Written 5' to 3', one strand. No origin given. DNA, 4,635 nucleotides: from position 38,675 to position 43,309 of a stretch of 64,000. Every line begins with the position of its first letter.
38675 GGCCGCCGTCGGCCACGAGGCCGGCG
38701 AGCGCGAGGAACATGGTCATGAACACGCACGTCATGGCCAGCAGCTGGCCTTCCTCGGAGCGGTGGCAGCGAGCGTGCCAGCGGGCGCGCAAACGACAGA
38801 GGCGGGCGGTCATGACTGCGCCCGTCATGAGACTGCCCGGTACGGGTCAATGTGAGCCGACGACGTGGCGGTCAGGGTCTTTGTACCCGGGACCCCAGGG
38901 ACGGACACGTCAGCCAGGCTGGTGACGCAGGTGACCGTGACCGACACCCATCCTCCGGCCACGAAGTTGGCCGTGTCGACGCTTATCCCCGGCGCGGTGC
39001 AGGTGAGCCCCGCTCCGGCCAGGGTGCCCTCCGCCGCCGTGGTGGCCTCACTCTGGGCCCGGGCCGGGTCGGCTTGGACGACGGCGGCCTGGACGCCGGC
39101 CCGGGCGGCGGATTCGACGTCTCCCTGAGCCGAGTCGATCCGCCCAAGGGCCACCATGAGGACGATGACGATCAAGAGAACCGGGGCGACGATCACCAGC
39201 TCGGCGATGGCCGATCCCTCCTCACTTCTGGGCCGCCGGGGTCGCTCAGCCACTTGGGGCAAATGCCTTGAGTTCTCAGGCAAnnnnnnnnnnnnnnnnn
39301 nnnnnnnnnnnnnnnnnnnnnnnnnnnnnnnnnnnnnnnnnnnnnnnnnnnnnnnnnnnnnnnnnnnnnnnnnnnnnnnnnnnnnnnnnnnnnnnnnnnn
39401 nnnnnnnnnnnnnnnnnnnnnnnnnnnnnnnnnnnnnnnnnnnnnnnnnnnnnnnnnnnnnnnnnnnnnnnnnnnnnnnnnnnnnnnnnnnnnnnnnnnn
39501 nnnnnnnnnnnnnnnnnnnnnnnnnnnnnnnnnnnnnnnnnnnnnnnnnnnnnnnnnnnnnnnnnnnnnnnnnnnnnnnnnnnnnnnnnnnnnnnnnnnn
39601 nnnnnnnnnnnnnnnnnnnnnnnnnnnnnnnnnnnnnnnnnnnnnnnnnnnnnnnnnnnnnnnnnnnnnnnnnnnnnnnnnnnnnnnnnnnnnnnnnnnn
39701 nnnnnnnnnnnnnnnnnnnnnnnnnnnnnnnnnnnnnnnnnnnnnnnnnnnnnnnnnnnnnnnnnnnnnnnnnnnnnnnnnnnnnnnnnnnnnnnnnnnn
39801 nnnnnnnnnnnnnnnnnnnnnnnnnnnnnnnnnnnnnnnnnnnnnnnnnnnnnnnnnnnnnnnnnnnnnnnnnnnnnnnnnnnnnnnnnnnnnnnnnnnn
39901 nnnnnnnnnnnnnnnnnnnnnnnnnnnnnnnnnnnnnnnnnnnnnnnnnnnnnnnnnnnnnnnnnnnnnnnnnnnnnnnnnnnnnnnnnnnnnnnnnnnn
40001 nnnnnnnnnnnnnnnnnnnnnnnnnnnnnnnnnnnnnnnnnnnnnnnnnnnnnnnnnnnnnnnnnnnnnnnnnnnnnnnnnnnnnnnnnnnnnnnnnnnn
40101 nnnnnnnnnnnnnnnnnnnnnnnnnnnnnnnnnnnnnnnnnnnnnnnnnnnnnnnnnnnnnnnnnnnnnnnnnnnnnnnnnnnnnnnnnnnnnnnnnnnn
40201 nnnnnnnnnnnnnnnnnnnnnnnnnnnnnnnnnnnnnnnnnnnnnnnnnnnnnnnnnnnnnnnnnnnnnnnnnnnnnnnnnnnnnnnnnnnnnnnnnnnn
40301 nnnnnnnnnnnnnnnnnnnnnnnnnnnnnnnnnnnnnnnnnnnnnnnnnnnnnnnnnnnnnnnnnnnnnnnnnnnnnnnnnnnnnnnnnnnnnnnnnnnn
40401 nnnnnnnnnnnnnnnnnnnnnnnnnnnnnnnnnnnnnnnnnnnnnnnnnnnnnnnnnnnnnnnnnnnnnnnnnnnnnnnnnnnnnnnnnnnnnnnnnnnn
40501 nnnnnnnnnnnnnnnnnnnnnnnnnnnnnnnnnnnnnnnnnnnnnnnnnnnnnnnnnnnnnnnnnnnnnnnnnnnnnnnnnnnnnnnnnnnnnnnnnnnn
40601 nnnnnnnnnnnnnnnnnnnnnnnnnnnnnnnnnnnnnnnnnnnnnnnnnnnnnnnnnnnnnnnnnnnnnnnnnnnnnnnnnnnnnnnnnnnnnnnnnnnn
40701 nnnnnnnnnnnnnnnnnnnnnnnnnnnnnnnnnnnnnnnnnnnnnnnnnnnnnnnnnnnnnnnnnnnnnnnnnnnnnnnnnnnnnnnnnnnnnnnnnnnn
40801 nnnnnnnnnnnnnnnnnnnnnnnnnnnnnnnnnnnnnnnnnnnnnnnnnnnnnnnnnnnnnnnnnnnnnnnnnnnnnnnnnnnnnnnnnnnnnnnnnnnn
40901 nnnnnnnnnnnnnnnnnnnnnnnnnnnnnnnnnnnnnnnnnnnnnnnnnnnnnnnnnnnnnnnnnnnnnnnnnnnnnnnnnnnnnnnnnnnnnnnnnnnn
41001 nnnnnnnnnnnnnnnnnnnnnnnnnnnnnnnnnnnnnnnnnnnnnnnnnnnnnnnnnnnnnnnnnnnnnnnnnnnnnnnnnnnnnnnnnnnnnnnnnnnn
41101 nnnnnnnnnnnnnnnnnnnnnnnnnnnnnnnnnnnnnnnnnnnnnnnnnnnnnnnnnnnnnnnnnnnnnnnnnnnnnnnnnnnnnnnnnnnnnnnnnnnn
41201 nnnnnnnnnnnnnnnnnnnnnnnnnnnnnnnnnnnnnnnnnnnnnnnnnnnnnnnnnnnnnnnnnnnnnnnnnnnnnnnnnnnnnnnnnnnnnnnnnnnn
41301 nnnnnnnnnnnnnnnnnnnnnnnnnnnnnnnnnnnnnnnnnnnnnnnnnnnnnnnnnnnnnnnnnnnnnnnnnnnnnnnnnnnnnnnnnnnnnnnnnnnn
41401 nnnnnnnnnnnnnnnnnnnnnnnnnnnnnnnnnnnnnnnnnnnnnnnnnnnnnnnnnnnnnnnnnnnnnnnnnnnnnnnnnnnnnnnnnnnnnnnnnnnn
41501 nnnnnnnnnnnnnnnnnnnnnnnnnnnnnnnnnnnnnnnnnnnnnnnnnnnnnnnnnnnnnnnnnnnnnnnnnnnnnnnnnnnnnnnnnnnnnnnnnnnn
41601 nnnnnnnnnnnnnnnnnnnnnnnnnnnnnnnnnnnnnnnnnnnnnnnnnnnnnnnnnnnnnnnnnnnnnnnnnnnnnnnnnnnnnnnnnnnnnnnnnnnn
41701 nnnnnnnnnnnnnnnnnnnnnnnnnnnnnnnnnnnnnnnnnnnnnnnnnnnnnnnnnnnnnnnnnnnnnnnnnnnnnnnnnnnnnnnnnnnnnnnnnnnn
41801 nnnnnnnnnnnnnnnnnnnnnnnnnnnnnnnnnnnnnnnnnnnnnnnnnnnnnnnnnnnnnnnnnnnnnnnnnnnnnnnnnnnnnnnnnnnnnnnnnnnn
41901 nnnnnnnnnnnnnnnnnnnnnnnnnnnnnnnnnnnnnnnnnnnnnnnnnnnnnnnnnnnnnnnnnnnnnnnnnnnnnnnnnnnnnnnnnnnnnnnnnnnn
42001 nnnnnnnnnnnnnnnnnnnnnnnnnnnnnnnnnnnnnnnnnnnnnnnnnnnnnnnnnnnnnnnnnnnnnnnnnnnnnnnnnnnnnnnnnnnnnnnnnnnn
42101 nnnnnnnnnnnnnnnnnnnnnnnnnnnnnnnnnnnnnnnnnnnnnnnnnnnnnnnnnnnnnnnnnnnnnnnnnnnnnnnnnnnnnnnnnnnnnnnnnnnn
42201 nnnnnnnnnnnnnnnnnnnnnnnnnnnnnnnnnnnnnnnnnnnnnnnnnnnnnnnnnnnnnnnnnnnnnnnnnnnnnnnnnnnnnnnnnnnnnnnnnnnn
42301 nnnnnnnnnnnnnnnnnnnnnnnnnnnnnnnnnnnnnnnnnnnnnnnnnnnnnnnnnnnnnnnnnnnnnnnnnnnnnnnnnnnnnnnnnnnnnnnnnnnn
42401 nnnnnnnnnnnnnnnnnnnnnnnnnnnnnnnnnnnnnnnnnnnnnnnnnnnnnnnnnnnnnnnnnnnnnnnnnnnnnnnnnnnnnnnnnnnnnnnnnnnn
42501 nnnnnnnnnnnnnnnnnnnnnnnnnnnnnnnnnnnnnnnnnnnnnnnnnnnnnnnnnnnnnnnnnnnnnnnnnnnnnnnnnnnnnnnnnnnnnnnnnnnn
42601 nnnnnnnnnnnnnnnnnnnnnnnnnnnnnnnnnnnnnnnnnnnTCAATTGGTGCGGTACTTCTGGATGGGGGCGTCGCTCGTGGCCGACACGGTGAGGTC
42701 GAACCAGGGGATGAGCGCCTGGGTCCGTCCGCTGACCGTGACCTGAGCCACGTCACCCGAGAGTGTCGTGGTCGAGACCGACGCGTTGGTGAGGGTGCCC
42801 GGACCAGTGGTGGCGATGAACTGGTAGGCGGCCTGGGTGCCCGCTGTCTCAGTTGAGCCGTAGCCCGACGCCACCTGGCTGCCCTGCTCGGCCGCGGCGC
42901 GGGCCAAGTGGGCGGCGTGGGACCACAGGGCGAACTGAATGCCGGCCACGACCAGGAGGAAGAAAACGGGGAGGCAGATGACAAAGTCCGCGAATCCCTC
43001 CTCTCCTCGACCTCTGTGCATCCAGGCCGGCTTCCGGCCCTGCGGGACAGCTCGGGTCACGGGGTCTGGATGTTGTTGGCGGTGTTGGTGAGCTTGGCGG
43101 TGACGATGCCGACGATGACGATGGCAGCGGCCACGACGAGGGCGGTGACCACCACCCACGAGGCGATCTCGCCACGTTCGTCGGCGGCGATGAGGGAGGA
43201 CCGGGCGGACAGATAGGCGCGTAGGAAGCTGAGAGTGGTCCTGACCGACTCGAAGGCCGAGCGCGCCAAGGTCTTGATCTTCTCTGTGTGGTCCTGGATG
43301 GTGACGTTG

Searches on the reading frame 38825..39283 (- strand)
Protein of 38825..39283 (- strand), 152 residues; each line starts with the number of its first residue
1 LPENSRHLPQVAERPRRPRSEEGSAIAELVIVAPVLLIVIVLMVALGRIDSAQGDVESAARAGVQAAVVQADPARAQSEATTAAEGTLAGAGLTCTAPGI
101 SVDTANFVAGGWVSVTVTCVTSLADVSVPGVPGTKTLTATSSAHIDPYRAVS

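Call 9: search_protein_families(library=pfam, proteins=[window:38825-39283:-], max_evalue=0.01)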
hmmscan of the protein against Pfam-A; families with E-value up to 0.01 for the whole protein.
window:38825-39283:- (152 aa): 1 family
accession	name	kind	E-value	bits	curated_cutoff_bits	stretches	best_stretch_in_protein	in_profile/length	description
PF07811.17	TadE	-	4.1e-08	33.7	22.9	1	23-64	1-42/43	TadE-like protein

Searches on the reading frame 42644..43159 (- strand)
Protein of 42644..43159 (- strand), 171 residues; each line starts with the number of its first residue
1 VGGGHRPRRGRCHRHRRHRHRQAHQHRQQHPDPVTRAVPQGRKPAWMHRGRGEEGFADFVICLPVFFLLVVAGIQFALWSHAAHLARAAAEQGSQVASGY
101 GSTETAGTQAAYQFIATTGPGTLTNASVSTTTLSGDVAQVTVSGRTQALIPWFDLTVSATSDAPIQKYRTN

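Call 9: search_protein_families(library=pfam, proteins=[window:42644-43159:-], max_evalue=0.01)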
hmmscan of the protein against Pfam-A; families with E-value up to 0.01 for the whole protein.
window:42644-43159:- (171 aa): 1 family
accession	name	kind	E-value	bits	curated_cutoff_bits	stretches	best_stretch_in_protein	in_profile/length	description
PF07811.17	TadE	-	5.2e-08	33.3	22.9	1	59-93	7-41/43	TadE-like protein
